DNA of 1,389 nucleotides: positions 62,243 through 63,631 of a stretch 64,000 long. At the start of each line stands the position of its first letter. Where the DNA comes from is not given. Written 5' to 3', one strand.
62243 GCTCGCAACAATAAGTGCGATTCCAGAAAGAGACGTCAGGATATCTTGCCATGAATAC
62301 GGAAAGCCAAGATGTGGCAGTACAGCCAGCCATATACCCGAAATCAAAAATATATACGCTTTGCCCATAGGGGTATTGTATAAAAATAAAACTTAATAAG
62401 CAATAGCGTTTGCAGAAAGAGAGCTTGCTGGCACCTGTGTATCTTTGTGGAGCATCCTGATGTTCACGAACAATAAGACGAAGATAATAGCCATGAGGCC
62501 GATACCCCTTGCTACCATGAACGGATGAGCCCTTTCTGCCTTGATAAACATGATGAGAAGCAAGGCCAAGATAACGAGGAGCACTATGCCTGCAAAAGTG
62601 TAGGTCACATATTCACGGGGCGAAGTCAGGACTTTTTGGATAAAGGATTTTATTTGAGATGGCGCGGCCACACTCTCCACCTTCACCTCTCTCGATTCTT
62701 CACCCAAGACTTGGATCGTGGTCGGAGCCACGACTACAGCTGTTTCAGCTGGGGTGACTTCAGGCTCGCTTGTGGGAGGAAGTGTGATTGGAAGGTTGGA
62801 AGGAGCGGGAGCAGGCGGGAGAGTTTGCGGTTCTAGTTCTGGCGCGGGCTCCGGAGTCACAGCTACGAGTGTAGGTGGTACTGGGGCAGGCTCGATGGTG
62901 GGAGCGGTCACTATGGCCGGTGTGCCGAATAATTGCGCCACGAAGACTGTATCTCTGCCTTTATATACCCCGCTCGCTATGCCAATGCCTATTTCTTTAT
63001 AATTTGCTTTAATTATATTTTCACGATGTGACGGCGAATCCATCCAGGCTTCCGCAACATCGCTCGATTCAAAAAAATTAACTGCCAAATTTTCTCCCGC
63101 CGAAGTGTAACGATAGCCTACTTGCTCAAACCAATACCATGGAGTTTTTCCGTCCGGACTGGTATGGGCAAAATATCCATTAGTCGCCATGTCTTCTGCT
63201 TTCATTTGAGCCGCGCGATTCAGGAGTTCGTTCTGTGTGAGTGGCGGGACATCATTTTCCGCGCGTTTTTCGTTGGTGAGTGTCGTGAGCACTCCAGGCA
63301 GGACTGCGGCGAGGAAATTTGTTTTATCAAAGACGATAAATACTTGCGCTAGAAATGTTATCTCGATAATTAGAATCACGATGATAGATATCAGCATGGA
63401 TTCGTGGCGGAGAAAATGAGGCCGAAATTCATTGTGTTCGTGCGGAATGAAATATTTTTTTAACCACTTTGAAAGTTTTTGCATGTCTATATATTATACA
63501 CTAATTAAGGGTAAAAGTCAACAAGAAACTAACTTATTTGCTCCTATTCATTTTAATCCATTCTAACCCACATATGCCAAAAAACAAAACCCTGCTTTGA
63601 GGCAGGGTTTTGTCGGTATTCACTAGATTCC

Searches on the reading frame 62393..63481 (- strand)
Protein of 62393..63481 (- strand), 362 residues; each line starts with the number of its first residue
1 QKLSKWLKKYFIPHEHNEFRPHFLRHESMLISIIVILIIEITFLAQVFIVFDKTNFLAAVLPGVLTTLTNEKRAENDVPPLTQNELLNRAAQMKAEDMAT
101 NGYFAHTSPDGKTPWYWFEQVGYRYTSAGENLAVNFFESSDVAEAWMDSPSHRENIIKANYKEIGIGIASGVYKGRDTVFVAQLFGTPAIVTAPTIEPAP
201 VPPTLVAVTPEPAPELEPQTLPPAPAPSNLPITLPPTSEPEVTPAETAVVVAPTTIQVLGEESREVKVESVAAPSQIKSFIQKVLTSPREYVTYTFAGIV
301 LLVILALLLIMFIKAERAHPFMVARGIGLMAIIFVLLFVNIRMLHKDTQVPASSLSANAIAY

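Call 84: find_encoding_contigs(protein=window:62393-63481:-, flank=10000, max_places=1)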
Protein window:62393-63481:- (362 aa): no gene with exactly this product is on record in the collection.
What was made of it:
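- Tried and rejected: One look-up failed because the protein is not on record (call 84).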
